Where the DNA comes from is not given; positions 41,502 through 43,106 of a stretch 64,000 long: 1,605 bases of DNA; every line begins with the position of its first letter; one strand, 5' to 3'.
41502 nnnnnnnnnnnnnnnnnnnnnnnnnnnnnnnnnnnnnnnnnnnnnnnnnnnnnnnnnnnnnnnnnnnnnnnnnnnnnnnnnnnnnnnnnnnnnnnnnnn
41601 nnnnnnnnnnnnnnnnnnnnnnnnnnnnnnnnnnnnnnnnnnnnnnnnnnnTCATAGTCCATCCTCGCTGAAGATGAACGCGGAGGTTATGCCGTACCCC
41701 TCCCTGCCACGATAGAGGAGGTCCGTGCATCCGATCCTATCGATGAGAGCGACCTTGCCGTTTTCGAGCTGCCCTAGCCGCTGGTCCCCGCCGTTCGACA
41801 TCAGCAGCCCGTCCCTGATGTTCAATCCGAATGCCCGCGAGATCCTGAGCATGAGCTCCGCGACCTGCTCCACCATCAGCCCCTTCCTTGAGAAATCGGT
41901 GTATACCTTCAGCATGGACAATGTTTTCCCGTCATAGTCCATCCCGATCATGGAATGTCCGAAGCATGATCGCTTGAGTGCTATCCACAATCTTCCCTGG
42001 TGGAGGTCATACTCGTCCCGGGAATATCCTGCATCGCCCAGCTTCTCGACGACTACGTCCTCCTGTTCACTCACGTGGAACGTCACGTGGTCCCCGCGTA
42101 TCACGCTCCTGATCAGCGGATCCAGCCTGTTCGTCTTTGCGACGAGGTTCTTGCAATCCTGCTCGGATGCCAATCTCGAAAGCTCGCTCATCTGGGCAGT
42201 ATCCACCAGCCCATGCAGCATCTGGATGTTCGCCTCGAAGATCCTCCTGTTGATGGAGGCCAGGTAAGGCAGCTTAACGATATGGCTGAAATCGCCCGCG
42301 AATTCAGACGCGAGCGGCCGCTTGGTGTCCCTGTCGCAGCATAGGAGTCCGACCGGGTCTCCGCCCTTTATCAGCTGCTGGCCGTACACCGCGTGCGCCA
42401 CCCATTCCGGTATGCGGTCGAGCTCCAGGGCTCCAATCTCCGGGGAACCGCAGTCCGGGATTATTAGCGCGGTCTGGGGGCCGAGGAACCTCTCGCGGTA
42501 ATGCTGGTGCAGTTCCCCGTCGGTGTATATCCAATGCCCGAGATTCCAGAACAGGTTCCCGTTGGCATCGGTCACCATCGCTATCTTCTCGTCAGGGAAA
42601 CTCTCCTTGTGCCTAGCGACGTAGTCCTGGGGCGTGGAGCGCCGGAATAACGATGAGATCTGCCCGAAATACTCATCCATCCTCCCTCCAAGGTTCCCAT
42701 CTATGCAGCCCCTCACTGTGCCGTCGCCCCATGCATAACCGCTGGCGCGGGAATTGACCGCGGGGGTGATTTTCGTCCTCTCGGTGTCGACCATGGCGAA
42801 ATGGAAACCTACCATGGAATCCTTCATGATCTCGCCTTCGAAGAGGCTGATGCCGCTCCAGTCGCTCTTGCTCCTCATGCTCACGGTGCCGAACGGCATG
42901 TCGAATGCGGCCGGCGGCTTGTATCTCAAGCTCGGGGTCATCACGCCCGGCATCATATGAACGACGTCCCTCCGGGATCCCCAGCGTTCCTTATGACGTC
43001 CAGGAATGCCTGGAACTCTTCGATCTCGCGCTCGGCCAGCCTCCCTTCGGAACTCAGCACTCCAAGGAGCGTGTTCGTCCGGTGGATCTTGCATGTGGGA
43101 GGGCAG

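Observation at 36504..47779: Radical-SAM-dense island joined to the N-glycosylation genes (AglB-PAP2) and to a giant surface protein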

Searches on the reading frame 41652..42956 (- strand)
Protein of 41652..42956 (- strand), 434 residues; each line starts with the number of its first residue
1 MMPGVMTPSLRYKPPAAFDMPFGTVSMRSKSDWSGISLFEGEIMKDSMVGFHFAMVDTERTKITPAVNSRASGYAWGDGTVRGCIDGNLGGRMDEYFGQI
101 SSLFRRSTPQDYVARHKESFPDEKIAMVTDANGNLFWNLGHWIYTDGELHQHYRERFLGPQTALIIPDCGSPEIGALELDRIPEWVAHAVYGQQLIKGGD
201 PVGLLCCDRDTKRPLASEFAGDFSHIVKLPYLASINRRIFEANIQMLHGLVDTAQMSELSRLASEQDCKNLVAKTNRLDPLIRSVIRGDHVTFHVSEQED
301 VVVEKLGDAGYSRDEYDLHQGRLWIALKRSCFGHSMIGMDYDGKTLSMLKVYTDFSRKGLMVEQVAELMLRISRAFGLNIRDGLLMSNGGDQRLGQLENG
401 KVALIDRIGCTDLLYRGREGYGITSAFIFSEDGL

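Call 4: search_protein_families(library=pfam, proteins=[window:41652-42956:-], max_evalue=0.01)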
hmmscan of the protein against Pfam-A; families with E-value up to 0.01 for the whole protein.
window:41652-42956:- (434 aa): 0 families

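Call 5: search_protein_families(library=ncbifam, proteins=[window:41652-42956:-], max_evalue=0.01)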
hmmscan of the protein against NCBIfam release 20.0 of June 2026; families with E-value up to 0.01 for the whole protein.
window:41652-42956:- (434 aa): 0 families
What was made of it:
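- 41652..42956 (-): X: cytoplasmic, divergent member of the NAGPA/DUF2233 (phosphodiester glycosidase) superfamily (434 aa). Signature gene of the cassette. ATGA overlaps on both sides. No direct Pfam or NCBIfam hit (calls 4, 5).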

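Call 11: find_homologous_proteins(query=window:41652-42956:-)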
Query window:41652-42956:- (434 aa): 10 proteins with E <= 0.001 among 3437 candidates.
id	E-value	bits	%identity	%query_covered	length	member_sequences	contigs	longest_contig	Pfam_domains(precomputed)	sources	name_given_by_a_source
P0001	3.9e-298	1007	100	100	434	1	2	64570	-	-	-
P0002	1.9e-217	741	77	97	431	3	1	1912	-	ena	-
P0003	2.0e-123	431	50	95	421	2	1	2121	-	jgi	-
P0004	4.7e-96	341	46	88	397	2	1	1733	-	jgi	jgi:hypothetical protein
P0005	5.8e-80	288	39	91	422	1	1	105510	-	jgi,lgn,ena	-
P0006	7.1e-69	251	38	90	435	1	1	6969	-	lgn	-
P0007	6.8e-62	228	38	92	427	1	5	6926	-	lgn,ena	-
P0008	1.5e-59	220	36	92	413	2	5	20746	-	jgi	jgi:hypothetical protein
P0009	5.5e-53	199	32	91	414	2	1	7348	-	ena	-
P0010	2.6e-50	190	33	91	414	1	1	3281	-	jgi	jgi:hypothetical protein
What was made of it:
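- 10 proteins in 5.8 billion (call 11).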

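Call 12: find_encoding_contigs(protein=P0005, flank=10000, max_places=3)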
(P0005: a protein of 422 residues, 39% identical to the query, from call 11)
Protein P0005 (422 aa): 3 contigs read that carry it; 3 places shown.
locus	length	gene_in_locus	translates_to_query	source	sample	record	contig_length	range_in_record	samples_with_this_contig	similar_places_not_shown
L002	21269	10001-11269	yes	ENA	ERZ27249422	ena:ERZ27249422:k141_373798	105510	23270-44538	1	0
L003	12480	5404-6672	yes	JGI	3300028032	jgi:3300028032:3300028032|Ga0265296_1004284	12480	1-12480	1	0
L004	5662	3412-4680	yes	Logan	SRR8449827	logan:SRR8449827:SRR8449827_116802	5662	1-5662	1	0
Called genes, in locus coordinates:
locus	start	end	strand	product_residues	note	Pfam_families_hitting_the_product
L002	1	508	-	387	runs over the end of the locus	-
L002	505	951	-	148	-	-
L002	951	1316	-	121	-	-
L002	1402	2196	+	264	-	-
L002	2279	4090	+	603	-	PF04055:Radical_SAM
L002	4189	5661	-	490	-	-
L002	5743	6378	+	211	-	PF22741:PTP-NADK, PF22785:Tc-R-P, PF00782:DSPc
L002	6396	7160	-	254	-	PF13489:Methyltransf_23, PF13847:Methyltransf_31, PF08241:Methyltransf_11, PF08242:Methyltransf_12, PF13649:Methyltransf_25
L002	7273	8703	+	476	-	PF04055:Radical_SAM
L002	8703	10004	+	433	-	PF04055:Radical_SAM, PF13186:SPASM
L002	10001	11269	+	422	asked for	-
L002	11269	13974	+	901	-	PF04055:Radical_SAM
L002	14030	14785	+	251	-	PF10418:DHODB_Fe-S_bind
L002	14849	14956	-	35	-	-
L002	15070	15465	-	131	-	PF00436:SSB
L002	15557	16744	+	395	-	PF03816:LytR_cpsA_psr, PF13399:LytR_C (weak)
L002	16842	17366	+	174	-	PF01965:DJ-1_PfpI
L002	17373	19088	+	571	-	PF14716:HHH_8, PF14520:HHH_5, PF14792:DNA_pol_B_palm, PF14791:DNA_pol_B_thumb, PF02811:PHP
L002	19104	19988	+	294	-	PF00781:DAGK_cat, PF19279:YegS_C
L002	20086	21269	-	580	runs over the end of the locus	PF22645:GKRP_SIS_N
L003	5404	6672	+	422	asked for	-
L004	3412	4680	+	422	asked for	-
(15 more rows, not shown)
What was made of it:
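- L002 carries LytR_cpsA_psr, a bacterial-type SSB and a MurQ-like SIS domain (call 12). The cassette also occurs in a probably bacterial contig (call 12).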

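Call 13: find_encoding_contigs(protein=P0008, flank=10000, max_places=3)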
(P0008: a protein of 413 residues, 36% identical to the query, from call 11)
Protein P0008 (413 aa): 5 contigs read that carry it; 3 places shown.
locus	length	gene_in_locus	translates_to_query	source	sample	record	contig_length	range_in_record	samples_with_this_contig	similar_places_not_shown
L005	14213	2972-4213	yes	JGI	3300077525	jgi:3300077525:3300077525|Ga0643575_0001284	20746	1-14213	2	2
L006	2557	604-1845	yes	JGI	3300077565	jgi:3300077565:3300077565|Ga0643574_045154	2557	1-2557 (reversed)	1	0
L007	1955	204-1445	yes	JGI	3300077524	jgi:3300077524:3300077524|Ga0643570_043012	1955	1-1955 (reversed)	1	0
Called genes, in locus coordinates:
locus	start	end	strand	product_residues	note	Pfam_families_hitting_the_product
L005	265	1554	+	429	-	PF04055:Radical_SAM, PF13186:SPASM (weak)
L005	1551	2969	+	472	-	PF04055:Radical_SAM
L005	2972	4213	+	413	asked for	-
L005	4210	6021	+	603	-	PF04055:Radical_SAM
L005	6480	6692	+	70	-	-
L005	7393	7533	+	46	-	-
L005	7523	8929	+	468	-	PF00145:DNA_methylase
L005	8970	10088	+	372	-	PF20731:RE_NgoFVII_C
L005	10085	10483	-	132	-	PF03852:Vsr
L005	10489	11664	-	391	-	-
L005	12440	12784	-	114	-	PF02002:TFIIE_alpha (weak), PF21984:DnaD_N, PF01978:TrmB, PF01047:MarR (weak), PF12802:MarR_2 (weak), PF03965:Penicillinase_R (weak)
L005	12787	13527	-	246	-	PF01061:ABC2_membrane, PF12698:ABC2_membrane_3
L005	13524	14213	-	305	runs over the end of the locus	PF00005:ABC_tran, PF13304:AAA_21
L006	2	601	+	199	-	?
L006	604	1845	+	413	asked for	-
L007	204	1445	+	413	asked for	-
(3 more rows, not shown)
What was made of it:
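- L005 sits next to a DNA methylase, an NgoFVII-type endonuclease and Vsr (call 13).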

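Call 18: search_protein_families(library=padloc, proteins=[window:41652-42956:-], max_evalue=0.01)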
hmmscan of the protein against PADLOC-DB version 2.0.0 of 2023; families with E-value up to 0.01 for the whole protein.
window:41652-42956:- (434 aa): 0 families

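Call 19: find_encoding_contigs(protein=P0006, flank=10000, max_places=2)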
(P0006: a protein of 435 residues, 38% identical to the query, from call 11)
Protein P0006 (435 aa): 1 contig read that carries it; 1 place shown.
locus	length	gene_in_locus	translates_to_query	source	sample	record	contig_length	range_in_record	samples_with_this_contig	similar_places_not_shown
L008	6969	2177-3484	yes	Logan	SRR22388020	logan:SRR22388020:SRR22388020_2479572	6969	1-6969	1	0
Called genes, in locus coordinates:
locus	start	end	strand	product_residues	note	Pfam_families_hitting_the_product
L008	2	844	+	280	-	?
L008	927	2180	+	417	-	PF04055:Radical_SAM, PF13186:SPASM (weak)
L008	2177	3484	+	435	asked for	-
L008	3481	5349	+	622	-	PF04055:Radical_SAM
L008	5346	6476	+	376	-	PF04055:Radical_SAM (faint)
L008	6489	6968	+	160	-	?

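Call 20: find_encoding_contigs(protein=P0007, flank=10000, max_places=3)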
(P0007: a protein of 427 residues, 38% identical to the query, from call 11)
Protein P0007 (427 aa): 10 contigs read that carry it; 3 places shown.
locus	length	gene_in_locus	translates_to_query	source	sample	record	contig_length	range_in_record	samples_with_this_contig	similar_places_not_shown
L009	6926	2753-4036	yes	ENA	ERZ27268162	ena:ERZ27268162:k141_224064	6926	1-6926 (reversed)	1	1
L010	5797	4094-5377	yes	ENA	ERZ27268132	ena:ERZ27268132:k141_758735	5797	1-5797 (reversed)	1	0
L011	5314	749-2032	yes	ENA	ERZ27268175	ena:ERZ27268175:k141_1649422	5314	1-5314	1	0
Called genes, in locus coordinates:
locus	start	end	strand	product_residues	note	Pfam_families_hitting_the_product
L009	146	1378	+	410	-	PF04055:Radical_SAM, PF13186:SPASM (weak)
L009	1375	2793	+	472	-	PF04055:Radical_SAM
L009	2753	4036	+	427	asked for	-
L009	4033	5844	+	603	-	PF04055:Radical_SAM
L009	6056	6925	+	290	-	?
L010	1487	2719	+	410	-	PF04055:Radical_SAM, PF13186:SPASM (weak)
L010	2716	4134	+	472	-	PF04055:Radical_SAM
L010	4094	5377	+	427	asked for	-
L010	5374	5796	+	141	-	?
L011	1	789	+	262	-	?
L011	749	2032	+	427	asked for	-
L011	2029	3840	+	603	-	PF04055:Radical_SAM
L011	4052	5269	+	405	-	-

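Call 21: find_encoding_contigs(protein=P0009, flank=10000, max_places=2)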
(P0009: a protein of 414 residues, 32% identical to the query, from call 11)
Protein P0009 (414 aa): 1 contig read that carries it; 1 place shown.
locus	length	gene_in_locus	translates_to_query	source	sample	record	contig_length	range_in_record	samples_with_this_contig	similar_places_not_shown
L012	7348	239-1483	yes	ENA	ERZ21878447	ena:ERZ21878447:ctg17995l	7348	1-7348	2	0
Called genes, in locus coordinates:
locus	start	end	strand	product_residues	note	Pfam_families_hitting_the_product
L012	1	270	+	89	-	?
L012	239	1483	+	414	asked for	-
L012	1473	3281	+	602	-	PF08497:Radical_SAM_N (faint), PF04055:Radical_SAM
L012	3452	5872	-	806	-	-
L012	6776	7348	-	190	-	?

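Call 24: predict_structure(alignment_id=A1)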
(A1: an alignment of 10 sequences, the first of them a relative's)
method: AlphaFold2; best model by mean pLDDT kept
length: 434 residues; sequences in the alignment: 10
mean_pLDDT: 85.5   pTM: 0.88
mean pLDDT of the five models: 85.5, 82.5, 81.7, 77.0, 73.8
residues with pLDDT >= 90: 216; 70-90: 170; 50-70: 32; < 50: 16
segments of 3 or more residues with pLDDT < 50: 1-9, 134-136
pLDDT, mean of each block of 10 residues (from residue 1): 39 77 90 85 88 93 89 70 69 87 86 93 91 55 85 85 92 90 92 93 92 88 85 89 90 88 85 92 97 95 93 95 95 92 94 79 95 93 83 76 78 74 88 71
secondary structure, 60 per line:
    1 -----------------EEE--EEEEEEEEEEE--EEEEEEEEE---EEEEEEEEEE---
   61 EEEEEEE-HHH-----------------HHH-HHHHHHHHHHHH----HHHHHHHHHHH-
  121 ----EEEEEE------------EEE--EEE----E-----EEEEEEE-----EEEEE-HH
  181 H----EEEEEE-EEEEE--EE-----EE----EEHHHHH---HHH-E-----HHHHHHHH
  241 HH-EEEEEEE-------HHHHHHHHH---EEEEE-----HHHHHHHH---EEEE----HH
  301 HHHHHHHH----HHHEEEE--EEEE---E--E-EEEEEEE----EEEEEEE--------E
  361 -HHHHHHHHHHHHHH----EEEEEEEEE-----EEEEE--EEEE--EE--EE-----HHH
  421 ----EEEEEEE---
elements in order: E18-20 E23-33 E36-44 E48-57 E61-67 H93-104 H109-119 E125-130 E143-145 E148-150 E161-167 E173-177 E186-191 E193-197 H215-219 H233-242 E244-250 H258-266 E270-274 H280-287 E291-294 H299-308 E316-319 E322-325 E334-340 E345-351 H362-375 E380-388 E394-398 E401-404 E425-431
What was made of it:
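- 41652..42956 (-): AF2 model pLDDT 85.5 (call 24).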

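Call 26: fold_search(model_id=the predicted structure, library=pdb)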
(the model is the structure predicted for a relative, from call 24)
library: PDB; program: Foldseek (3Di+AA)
matches with E <= 10: 118; with E <= 0.001: 12
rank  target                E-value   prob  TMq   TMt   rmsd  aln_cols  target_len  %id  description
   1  3ohg                  1.1e-10  1.00  0.46  0.67   7.9       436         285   12  Crystal structure of a protein with unknown function from DUF2233 family (BACOVA_00430) from Bacteroides ovatus at 1.80  (released 2010-09-08)
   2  6pki_B                2.9e-09  1.00  0.39  0.54  10.2       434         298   12  Zebrafish N-acetylglucosamine-1-phosphodiester alpha-N-acetylglucosaminidase (NAGPA) catalytic domain (C56S C230S) in  (released 2020-02-19)
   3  6pki_D                5.2e-09  1.00  0.38  0.54  10.3       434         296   12  Zebrafish N-acetylglucosamine-1-phosphodiester alpha-N-acetylglucosaminidase (NAGPA) catalytic domain (C56S C230S) in  (released 2020-02-19)
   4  6pkg_A                1.2e-08  1.00  0.40  0.54  10.1       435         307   11  Zebrafish N-acetylglucosamine-1-phosphodiester alpha-N-acetylglucosaminidase (NAGPA) catalytic domain auto-inhibited b (released 2020-02-19)
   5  6pku_A                1.3e-08  1.00  0.39  0.60  10.4       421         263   11  Guinea pig N-acetylglucosamine-1-phosphodiester alpha-N-acetylglucosaminidase (NAGPA) catalytic domain (C51S C221S) in (released 2020-02-19)
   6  6pku_B                1.5e-08  1.00  0.38  0.59  11.1       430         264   12  Guinea pig N-acetylglucosamine-1-phosphodiester alpha-N-acetylglucosaminidase (NAGPA) catalytic domain (C51S C221S) in (released 2020-02-19)
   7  6pki_A                3.2e-08  1.00  0.39  0.53  10.7       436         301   12  Zebrafish N-acetylglucosamine-1-phosphodiester alpha-N-acetylglucosaminidase (NAGPA) catalytic domain (C56S C230S) in  (released 2020-02-19)
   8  6pky_C                1.3e-07  1.00  0.38  0.55  13.1       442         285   11  Guinea pig N-acetylglucosamine-1-phosphodiester alpha-N-acetylglucosaminidase (NAGPA) catalytic domain auto-inhibited  (released 2020-02-19)
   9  5h3k                  7.8e-07  1.00  0.30  0.25  16.1       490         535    7  Crystal structure of a hypothetical protein from Synechocystis (released 2017-10-25)
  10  6pky_D                2.9e-06  1.00  0.41  0.60  10.8       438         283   11  Guinea pig N-acetylglucosamine-1-phosphodiester alpha-N-acetylglucosaminidase (NAGPA) catalytic domain auto-inhibited  (released 2020-02-19)
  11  6ozd_A                2.1e-05  1.00  0.37  0.32  13.9       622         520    8  Crystal structure of Putative exported protein (BPSS2145) from Burkholderia pseudomallei K96243 (released 2019-06-12)
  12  6ozd_B                3.8e-05  1.00  0.39  0.33  14.3       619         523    9  Crystal structure of Putative exported protein (BPSS2145) from Burkholderia pseudomallei K96243 (released 2019-06-12)
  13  3kgz_A                6.1e-01  0.04  0.08  0.17  11.7       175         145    8  Crystal structure of a cupin 2 conserved barrel domain protein from Rhodopseudomonas palustris (released 2009-11-24)
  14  6f7b                  1.7e+00  0.28  0.09  0.11   3.4        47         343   13  Crystal structure of the human Bub1 kinase domain in complex with BAY 1816032 (released 2018-12-19)
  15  4npr_B                2.2e+00  0.01  0.09  0.14  21.3       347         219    8  Crystal Structure of the Family 12 Xyloglucanase from Aspergillus niveus (released 2014-12-24)
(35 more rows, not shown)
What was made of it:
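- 41652..42956 (-): Foldseek top matches are 3ohg DUF2233 (E 1e-10) and NAGPA 6pki/6pkg/6pku (E 3e-9 to 1e-7) (call 26).
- On NAGPA / DUF2233 phosphodiester glycosidase (PF09992): Foldseek: 3ohg at E 1.1e-10 and TM (target) 0.67; NAGPA chains at E 3e-9 to 1e-7 (call 26), using a model with pLDDT 85.5 (call 24).
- Closest known: NAGPA 'uncovering enzyme' / bacterial DUF2233. Same: X has the same fold (Foldseek E 1e-10 to 1e-7, call 26).
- X has a phosphodiester-glycosidase fold, and Dol-P-sugars and NDP-sugars are sugar-1-phosphodiesters (call 26; established chemistry).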

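Call 27: search_protein_representatives(alignment_id=A1)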
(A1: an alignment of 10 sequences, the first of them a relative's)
Query: 10 sequences, 416 profile positions. Proteins with E-value up to 0.001 (for the whole library): 84; up to 1e-10: 32; up to 1e-30: 13. The best 84 are listed.
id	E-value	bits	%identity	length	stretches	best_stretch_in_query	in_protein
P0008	1.5e-184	630.3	-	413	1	4-415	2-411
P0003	3.4e-183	625.8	-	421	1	2-414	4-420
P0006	1.6e-156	537.9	-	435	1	1-414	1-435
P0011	7.5e-134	463.3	-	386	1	34-414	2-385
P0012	4.7e-132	457.4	-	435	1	12-415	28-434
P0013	3.9e-128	444.4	-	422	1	12-413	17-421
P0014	5.0e-80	286.0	-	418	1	14-414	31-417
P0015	1.2e-73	264.9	-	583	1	13-412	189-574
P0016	1.2e-71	258.3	-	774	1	22-414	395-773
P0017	5.8e-68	246.2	-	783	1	15-414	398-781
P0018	2.7e-62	227.5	-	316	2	107-210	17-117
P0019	2.8e-56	207.7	-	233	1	10-197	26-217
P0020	1.8e-34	135.9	-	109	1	307-414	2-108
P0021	3.4e-24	102.1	-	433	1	95-372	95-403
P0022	2.3e-22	96.0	-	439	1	97-375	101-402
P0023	2.2e-21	92.8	-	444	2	133-378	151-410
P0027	1.6e-17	80.1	-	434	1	104-377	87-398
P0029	1.6e-15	73.5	-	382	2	271-378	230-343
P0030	3.8e-13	65.7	-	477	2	279-386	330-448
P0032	1.9e-12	63.3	-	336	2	255-385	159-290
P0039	8.9e-11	57.8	-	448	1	4-376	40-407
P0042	5.5e-10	55.2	-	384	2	260-379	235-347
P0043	6.0e-10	55.1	-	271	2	258-392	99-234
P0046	1.9e-09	53.4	-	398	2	258-375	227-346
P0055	1.2e-07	47.6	-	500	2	259-376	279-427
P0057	1.5e-07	47.2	-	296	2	258-378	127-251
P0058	2.8e-07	46.3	-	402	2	300-378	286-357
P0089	5.2e-04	35.5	-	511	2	259-377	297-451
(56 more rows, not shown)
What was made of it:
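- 13 representatives at E<1e-30 among 1.84 billion (call 27).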

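Call 28: search_protein_families(library=pfam, proteins=[P0015, P0016, P0017, P0014, P0021, P0022, P0023, P0027, P0039], max_evalue=0.01)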
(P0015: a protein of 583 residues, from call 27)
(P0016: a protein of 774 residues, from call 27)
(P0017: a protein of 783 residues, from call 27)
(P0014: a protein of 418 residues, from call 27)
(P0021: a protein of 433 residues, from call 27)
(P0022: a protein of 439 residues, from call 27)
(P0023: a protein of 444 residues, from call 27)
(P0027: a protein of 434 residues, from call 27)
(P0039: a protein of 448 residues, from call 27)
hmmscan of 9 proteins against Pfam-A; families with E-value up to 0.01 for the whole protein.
P0015 (583 aa): 1 family
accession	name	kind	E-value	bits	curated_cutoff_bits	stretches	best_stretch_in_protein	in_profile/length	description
PF01048.26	PNP_UDP_1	-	0.00081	19.3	25.1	1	10-52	66-108/233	Phosphorylase superfamily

P0016 (774 aa): 1 family
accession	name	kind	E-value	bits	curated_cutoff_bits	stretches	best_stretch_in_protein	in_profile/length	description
PF01048.26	PNP_UDP_1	-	3.3e-07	30.4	25.1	1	207-352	63-222/233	Phosphorylase superfamily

P0017 (783 aa): 1 family
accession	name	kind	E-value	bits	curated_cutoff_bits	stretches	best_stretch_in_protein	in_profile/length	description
PF01048.26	PNP_UDP_1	-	0.0062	16.4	25.1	0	214-259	61-100/233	Phosphorylase superfamily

P0014 (418 aa): 0 families

P0021 (433 aa): 0 families

P0022 (439 aa): 0 families

P0023 (444 aa): 0 families

P0027 (434 aa): 0 families

P0039 (448 aa): 0 families
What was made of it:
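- Closest known: Hopanoid side-chain pathway HpnH / HpnG / HpnJ and futalosine pathway MqnE / MqnB / MqnC. Same: Distant X proteins are fused to PNP_UDP_1 (call 28).
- Distant X homologues are fused to PNP_UDP_1 nucleoside-phosphorylase domains (call 28).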
